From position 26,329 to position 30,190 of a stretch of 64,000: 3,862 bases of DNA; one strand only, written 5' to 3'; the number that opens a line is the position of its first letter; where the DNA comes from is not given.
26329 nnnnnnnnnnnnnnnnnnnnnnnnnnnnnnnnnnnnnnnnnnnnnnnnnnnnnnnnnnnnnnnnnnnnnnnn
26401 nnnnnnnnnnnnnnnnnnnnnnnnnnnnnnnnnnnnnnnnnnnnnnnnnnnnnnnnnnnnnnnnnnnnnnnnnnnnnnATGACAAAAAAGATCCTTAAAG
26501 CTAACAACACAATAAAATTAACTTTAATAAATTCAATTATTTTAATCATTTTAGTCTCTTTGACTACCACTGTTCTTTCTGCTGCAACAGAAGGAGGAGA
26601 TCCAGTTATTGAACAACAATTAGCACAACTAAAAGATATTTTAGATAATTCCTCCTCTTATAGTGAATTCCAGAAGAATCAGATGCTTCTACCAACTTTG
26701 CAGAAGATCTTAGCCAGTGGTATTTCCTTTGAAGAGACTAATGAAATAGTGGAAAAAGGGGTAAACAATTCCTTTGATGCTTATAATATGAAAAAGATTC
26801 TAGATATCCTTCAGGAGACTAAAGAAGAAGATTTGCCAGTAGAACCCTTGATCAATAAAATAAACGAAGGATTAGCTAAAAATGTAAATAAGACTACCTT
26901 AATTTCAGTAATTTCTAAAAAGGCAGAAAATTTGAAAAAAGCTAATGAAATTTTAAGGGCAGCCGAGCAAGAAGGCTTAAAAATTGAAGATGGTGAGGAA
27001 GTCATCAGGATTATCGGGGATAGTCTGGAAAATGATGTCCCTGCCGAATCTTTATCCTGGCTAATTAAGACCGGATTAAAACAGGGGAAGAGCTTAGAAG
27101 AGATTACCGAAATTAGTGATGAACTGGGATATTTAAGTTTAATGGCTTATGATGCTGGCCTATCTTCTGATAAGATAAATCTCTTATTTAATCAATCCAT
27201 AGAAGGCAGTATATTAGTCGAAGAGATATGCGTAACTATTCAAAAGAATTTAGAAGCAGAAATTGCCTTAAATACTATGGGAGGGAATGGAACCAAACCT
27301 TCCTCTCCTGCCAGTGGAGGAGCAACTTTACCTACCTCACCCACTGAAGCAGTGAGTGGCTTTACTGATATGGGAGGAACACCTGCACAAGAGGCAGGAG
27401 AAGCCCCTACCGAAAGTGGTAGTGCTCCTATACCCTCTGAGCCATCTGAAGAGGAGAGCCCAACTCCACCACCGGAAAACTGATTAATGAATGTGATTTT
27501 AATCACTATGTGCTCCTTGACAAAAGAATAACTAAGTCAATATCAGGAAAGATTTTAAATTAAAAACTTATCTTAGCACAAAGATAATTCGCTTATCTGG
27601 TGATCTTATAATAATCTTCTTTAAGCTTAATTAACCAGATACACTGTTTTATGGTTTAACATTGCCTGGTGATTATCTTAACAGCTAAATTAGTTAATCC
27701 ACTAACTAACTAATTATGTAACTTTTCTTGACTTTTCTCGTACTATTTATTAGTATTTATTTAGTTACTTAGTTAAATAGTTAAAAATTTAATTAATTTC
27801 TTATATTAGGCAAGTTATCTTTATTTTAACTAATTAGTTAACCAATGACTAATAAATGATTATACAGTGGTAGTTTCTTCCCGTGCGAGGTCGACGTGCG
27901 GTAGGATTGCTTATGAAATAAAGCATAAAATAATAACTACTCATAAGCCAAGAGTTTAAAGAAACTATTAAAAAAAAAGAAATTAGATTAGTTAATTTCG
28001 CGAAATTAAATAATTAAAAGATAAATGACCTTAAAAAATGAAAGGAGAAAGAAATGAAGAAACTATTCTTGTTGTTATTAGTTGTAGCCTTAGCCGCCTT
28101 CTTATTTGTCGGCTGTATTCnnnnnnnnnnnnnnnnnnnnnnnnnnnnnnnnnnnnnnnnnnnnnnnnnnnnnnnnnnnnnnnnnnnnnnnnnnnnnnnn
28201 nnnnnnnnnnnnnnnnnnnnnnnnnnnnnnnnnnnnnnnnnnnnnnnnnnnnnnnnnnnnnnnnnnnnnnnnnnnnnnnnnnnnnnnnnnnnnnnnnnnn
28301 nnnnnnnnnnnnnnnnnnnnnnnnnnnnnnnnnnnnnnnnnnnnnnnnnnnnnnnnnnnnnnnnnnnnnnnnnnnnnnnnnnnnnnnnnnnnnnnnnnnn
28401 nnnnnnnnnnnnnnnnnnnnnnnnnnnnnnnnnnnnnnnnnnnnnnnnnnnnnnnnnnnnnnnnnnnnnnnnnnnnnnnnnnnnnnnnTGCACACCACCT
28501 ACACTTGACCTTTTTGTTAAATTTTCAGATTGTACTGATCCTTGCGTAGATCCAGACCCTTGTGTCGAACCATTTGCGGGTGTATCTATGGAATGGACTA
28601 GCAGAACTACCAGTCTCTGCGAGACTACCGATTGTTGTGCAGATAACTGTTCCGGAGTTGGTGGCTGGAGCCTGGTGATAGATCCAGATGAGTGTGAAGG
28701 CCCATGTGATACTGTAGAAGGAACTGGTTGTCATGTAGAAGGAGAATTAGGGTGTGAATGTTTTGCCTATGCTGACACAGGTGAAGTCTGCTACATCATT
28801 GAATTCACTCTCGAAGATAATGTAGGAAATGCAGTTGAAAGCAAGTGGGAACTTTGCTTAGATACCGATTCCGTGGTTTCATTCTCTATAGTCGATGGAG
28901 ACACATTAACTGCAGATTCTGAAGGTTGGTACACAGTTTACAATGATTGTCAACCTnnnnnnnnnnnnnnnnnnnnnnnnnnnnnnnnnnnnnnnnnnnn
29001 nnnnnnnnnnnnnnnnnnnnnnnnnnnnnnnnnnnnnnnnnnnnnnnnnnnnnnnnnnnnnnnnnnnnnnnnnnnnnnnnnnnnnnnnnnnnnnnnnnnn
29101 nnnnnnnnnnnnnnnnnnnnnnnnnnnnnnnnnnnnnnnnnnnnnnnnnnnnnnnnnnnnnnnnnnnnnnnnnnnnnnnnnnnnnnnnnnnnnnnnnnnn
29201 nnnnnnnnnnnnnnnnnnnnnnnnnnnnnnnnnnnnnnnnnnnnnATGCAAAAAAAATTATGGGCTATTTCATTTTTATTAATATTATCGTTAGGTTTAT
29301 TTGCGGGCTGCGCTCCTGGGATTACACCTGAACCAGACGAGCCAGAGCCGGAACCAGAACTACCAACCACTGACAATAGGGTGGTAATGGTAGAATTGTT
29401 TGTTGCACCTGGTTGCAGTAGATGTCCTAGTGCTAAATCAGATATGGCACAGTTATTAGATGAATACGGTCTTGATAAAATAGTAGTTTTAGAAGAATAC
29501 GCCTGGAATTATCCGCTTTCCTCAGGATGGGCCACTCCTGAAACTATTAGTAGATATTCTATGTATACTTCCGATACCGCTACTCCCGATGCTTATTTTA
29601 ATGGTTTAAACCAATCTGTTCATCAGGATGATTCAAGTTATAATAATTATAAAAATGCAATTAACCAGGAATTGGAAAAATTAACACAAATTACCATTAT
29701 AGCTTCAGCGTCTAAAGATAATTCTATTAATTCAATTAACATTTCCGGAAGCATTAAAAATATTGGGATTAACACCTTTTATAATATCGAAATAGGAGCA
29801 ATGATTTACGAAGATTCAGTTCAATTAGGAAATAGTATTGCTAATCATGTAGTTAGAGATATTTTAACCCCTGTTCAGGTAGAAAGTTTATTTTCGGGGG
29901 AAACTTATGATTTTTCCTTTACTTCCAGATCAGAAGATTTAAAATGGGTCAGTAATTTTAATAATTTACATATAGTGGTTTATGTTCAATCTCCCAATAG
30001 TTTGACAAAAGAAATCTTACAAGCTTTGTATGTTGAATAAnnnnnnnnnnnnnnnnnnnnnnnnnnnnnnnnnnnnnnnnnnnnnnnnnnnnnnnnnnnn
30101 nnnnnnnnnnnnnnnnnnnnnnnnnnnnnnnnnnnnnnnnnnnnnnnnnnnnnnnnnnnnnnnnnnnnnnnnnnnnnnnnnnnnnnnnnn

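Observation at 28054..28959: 24-cysteine, highly acidic lipoprotein with signs of high expression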

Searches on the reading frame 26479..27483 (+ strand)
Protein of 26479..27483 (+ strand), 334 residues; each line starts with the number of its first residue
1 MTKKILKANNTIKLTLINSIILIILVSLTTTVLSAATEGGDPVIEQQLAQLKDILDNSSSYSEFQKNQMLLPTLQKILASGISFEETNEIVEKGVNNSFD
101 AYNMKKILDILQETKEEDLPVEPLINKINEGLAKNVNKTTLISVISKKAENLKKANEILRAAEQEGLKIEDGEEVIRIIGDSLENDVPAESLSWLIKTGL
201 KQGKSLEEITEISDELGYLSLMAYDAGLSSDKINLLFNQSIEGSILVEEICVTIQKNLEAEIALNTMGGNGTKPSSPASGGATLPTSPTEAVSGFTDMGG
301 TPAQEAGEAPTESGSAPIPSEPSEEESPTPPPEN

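Call 5: search_protein_families(library=pfam, proteins=[window:26479-27483:+], max_evalue=0.1)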
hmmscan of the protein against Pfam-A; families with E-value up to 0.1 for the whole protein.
window:26479-27483:+ (334 aa): 2 families
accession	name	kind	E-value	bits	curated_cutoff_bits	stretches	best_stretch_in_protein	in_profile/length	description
PF08393.18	DHC_N2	-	0.0024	17.3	31.9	1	96-214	22-137/403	Dynein heavy chain, N-terminal region 2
PF07672.19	MFS_Mycoplasma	-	0.069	13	24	1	3-59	114-164/297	Mycoplasma MFS transporter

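Call 6: search_protein_families(library=ncbifam, proteins=[window:26479-27483:+], max_evalue=0.1)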
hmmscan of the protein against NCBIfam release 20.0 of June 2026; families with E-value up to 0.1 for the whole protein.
window:26479-27483:+ (334 aa): 1 family
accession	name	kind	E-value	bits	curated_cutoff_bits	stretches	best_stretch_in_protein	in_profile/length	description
NF058576.1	EntV_fam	equivalog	0.0033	17.5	130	1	12-168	3-144/162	EntV family bacteriocin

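Call 84: search_protein_families(library=pfam, proteins=[window:26479-27483:+], max_evalue=0.01)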
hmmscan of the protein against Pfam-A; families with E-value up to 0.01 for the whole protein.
window:26479-27483:+ (334 aa): 1 family
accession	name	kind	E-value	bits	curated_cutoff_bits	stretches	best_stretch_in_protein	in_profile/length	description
PF08393.18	DHC_N2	-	0.0024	17.3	31.9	1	96-214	22-137/403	Dynein heavy chain, N-terminal region 2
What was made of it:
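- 26479..27483 (+): 334-aa membrane-anchored protein of unknown function, third gene of the sigma/anti-sigma group. No family above cut-off (calls 5, 84).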

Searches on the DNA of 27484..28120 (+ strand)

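Call 76: search_rna_families(source=window, start=27484, end=28120, threshold=evalue, max_evalue=10)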
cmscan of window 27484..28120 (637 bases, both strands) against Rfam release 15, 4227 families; matches with E-value up to 10: 4.
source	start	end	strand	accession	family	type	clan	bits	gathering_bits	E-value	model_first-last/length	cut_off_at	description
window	27593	27671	+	RF01860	Afu_455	Gene; snRNA; snoRNA; CD-box;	-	19.2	48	0.93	1-92/92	no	A. fumigatus snoRNA Afu_455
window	27507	27582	-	RF01192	SNORD11B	Gene; snRNA; snoRNA; CD-box;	CL00103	17.2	50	5.2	1-87/87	no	Small nucleolar RNA SNORD11B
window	28049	28091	+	RF00316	snoR43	Gene; snRNA; snoRNA; CD-box;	-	15.8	50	9.8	1-73/73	no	Small nucleolar RNA R43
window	27855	27985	+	RF00553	SCARNA1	Gene; snRNA; snoRNA; scaRNA;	-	15.1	45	10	1-166/166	no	Small Cajal body specific RNA 1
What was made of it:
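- On Known RNA families (Rfam 15): The best E-value is 0.93 in the permissive scan of 27484-28120, to unrelated snoRNA models (call 76).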

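Call 97: build_rna_model(alignment_id=A6, structure=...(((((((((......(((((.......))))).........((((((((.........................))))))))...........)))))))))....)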
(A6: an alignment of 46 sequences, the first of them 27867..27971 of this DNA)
Model R1 built from alignment A6 (46 sequences, 109 columns); structure: as given.
model positions 104; base pairs 22; branch points 1; effective number of sequences 2.1; information 0.59 bits per position. Calibrated on 0.2 Mb of random sequence (short: E-values are rough).
structure used (alignment columns):
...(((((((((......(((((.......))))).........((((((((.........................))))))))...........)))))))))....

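Call 98: search_with_rna_model(model_id=R1, source=window, filters=off, max_evalue=10)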
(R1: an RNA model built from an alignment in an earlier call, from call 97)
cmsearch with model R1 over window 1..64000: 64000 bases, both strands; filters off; matches with E-value up to 10: 30.
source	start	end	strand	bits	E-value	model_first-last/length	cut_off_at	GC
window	27867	27971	+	77.8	4.3e-18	1-104/104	no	0.37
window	63461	63568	-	18.4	0.033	1-104/104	no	0.32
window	25594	25640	-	17.2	0.072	1-104/104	no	0.26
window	19494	19605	-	14.7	0.34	1-104/104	no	0.3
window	8064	8106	-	13.2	0.85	1-104/104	no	0.33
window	19961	20000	-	13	0.92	1-104/104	no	0.25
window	59250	59370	-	12.2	1.6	1-104/104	no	0.39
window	37066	37187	+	12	1.8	1-104/104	no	0.37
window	44751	44848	+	11.9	1.9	1-104/104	no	0.32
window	41029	41111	+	11.1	3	1-104/104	no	0.29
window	25594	25640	+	11.1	3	1-104/104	no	0.26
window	48084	48176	+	11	3.2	1-104/104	no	0.4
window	11117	11150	+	10.8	3.7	1-104/104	no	0.35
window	11929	11985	-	10.7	4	1-104/104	no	0.32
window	39071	39157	+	10.6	4.1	1-104/104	no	0.25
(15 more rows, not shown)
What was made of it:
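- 27870..27968 (+): Conserved three-way-junction RNA leader: P0 27870-27878/27960-27968; P1 27883-27887/27895-27899 with invariant loop AGGTCGA; P2 27909-27916/27941-27948. The covariance model gives 77.8 bits here; the next best hit in the window is 18 bits (call 98).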

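Call 99: search_with_rna_model(model_id=R1, sources=[L001, L003, L004, L006, L020, L021, L022, L023, L024, L025, L026, L007, L008, L009, L010, L011, L012, L013, L014, L015, L016, L017, L018, L019], max_evalue=0.001)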
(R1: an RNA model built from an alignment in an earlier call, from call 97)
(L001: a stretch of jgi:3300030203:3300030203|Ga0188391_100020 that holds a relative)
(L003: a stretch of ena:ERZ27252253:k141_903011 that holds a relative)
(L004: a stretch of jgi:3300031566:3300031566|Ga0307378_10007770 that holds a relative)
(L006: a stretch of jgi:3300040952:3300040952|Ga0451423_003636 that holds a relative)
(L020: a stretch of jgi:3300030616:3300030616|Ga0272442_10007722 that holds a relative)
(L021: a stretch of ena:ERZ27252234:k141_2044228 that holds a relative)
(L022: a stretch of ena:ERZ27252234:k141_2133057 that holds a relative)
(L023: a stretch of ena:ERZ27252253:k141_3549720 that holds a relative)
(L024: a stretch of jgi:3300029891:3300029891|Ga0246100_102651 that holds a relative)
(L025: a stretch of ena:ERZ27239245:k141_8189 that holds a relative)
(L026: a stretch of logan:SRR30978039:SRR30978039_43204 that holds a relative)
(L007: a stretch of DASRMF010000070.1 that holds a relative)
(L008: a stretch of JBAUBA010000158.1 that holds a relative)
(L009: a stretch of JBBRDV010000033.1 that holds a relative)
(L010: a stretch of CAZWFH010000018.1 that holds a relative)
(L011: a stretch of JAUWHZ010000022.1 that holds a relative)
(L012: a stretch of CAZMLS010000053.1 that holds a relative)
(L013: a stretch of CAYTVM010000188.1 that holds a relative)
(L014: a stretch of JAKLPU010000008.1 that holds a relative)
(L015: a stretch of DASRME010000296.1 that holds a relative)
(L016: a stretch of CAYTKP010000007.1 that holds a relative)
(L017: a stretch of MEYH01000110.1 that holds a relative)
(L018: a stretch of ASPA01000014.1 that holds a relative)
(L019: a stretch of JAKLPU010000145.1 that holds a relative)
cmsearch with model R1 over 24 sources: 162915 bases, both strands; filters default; matches with E-value up to 0.001: 13.
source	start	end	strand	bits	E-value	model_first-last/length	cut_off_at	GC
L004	615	715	+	113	4.4e-27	1-104/104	no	0.35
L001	6979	7083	+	109.8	3.2e-26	1-104/104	no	0.41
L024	398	500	+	107.3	1.4e-25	1-104/104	no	0.42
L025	145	247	+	107.3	1.4e-25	1-104/104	no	0.42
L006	916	1056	+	93.6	6.7e-22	1-104/104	no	0.36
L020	7827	7932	+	89.5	8.2e-21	1-104/104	no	0.38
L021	1082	1187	+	89.5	8.2e-21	1-104/104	no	0.38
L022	731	837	+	85.8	8e-20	1-104/104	no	0.38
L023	731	837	+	85.8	8e-20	1-104/104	no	0.38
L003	6085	6190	+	76.7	2.2e-17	1-104/104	no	0.37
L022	6611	6716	+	76.7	2.2e-17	1-104/104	no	0.37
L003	9827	9932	+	71.5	5.3e-16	1-104/104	no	0.41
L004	2170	2239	+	32.5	1.5e-05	1-104/104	no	0.26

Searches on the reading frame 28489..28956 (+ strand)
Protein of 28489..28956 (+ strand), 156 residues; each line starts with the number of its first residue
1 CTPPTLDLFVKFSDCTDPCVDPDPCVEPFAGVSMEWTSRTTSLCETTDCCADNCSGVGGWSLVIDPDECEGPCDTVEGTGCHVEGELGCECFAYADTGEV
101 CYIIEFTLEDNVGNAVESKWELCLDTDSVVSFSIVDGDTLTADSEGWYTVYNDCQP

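Call 65: predict_structure(alignment_id=A3)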
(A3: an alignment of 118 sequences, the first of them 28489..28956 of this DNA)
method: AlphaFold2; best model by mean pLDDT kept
length: 156 residues; sequences in the alignment: 118
mean_pLDDT: 88.6   pTM: 0.81
mean pLDDT of the five models: 88.6, 88.4, 87.9, 85.1, 84.3
residues with pLDDT >= 90: 96; 70-90: 51; 50-70: 9; < 50: 0
segments of 3 or more residues with pLDDT < 50: none
pLDDT, mean of each block of 10 residues (from residue 1): 89 85 80 92 65 81 90 92 90 95 95 92 96 95 95 81
secondary structure, 60 per line:
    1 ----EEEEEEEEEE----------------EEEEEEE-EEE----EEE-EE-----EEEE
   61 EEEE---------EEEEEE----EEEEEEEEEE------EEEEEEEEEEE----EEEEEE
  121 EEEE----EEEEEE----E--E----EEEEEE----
elements in order: E5-14 E31-37 E39-41 E46-48 E57-64 E74-79 E84-93 E100-110 E115-124 E129-134 E147-152

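Call 72: fold_search(model_id=the predicted structure, library=pdb)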
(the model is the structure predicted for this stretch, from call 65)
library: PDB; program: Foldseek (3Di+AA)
matches with E <= 10: 665; with E <= 0.001: 0
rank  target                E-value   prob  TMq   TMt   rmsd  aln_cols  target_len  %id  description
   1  8alz_B                5.5e-02  0.98  0.45  0.05  11.6       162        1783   10  Cryo-EM structure of ASCC3 in complex with ASC1 (released 2023-03-08)
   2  8h6k_5D               6.1e-02  0.98  0.42  0.05   5.8       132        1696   14  Cryo-EM structure of human exon-defined spliceosome in the mature B state. (released 2024-05-01)
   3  5o9z_C                7.5e-02  0.95  0.38  0.05   6.1       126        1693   15  Cryo-EM structure of a pre-catalytic human spliceosome primed for activation (B complex) (released 2017-08-16)
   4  1rho_C                7.5e-02  0.90  0.38  0.42  10.9       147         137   12  STRUCTURE OF RHO GUANINE NUCLEOTIDE DISSOCIATION INHIBITOR (released 1997-10-15)
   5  2ji0                  8.3e-02  0.95  0.43  0.47  10.3       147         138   12  CRYSTAL STRUCTURE OF RHOGDI K138Y, K141Y MUTANT (released 2007-05-08)
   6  5icu                  1.0e-01  0.93  0.29  0.41   5.4       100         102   20  The crystal structure of CopC from Methylosinus trichosporium OB3b (released 2016-04-06)
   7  5fr1_B                1.1e-01  0.92  0.42  0.40  10.2       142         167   12  Double acetylated RhoGDI-alpha in complex with RhoA-GDP (released 2016-01-13)
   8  2n80_MODEL_1_B        1.1e-01  0.92  0.42  0.39  10.2       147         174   11  p75NTR DD:RhoGDI (released 2015-12-23)
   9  8r09_B                1.2e-01  0.96  0.41  0.05   6.0       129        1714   16  Cryo-EM structure of the cross-exon pre-B+5'ss+ATPgammaS complex (released 2024-05-22)
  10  1kmt_A                1.3e-01  0.90  0.42  0.45  10.4       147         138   11  Crystal structure of RhoGDI Glu(154,155)Ala mutant (released 2002-12-11)
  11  5dft_B                1.5e-01  0.75  0.27  0.41   6.7        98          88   16  Structure of the Eleventh Type III Domain from Human Fibronectin (released 2016-09-14)
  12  1ajw_MODEL_1_A        1.5e-01  0.63  0.35  0.37  11.3       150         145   12  STRUCTURE OF RHOGDI: A C-TERMINAL BINDING DOMAIN TARGETS AN N-TERMINAL INHIBITORY PEPTIDE TO GTPASES, NMR, 20  (released 1997-11-19)
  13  1ft3_B                1.5e-01  0.77  0.38  0.41  10.7       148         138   11  CRYSTAL STRUCTURE OF TRUNCATED RHOGDI K141A MUTANT (released 2001-05-02)
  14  9npf_F                1.6e-01  0.84  0.41  0.11   9.6       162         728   14  Crystal structure of the inactive conformation of a glycoside hydrolase (CapGH2b) from the GH2 family in the space gro (released 2025-11-12)
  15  2fnb_MODEL_1_A        1.9e-01  0.77  0.28  0.42   6.8       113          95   17  NMR STRUCTURE OF THE FIBRONECTIN ED-B DOMAIN, NMR, 20 STRUCTURES (released 1998-12-23)
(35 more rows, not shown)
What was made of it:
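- Tried and rejected: Foldseek of the Cys-rich half alone gave nothing at E <= 1e-3 (call 72).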

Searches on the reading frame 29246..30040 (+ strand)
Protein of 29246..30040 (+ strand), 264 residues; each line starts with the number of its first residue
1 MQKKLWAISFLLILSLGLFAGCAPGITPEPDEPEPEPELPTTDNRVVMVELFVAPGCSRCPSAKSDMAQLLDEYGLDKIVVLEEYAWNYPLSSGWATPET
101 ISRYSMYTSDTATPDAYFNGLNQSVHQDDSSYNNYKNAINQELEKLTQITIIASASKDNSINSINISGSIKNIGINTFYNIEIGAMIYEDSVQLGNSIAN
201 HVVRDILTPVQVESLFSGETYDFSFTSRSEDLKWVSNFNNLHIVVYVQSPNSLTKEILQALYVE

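Call 5: search_protein_families(library=pfam, proteins=[window:29246-30040:+], max_evalue=0.1)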
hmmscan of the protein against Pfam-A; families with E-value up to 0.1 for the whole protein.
window:29246-30040:+ (264 aa): 4 families
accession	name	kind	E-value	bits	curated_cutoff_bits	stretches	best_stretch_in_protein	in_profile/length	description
PF11551.14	Omp28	-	5.1e-06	26.9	34.9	1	104-251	4-155/171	Outer membrane protein Omp28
PF06764.17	DUF1223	-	2e-05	25.2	30.7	1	48-160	1-118/202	Protein of unknown function (DUF1223)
PF21808.2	Dynamin-like_hel_bact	-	0.058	13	28.3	1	115-211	174-271/373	Bacterial dynamin-like protein, helical domain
PF05768.20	Glrx-like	-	0.076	13.8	26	0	49-81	2-36/77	Glutaredoxin-like domain (DUF836)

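Call 6: search_protein_families(library=ncbifam, proteins=[window:29246-30040:+], max_evalue=0.1)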
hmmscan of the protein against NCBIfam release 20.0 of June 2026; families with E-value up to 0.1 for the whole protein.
window:29246-30040:+ (264 aa): 4 families
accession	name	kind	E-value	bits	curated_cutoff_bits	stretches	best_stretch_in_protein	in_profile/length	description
NF033782.1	lipoprot_Omp28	subfamily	1.1e-12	47.7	150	1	38-174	33-166/264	Omp28 family outer membrane lipoprotein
NF045500.1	Omp28_seleno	equivalog_domain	4.4e-07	29.6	200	1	44-260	38-263/377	Omp28-related selenoprotein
NF038353.1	FxLYD_dom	domain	0.0041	17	23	1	163-200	3-41/71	FxLYD domain-containing protein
TIGR00411.1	redox_disulf_1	equivalog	0.014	15.4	92.75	1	47-75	1-29/82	MJ0307 family thioredoxin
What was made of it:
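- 29246..30040 (+): Omp28/DUF1223-like thioredoxin-fold lipoprotein with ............. Sub-threshold Omp28, DUF1223 and lipoprot_Omp28 hits (calls 5-6).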

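Call 93: search_solved_structures(query=window:29246-30040:+, max_evalue=1)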
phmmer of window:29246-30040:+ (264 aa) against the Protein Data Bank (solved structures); distinct sequences matched with E-value up to 1: 3.
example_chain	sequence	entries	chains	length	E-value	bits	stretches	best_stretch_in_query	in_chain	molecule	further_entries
9sh6_B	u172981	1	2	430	0.16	15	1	87-179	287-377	Pheromone alpha factor receptor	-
2axo_A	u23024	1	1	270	0.56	13.2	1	48-122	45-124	hypothetical protein Atu2684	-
1fo5_A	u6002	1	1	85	0.84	12.6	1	47-74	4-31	THIOREDOXIN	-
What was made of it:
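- On Omp28 / DUF1223 thioredoxin-fold family (the two downstream neighbours): There are weak hits to 2axo and 1fo5 (call 93).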
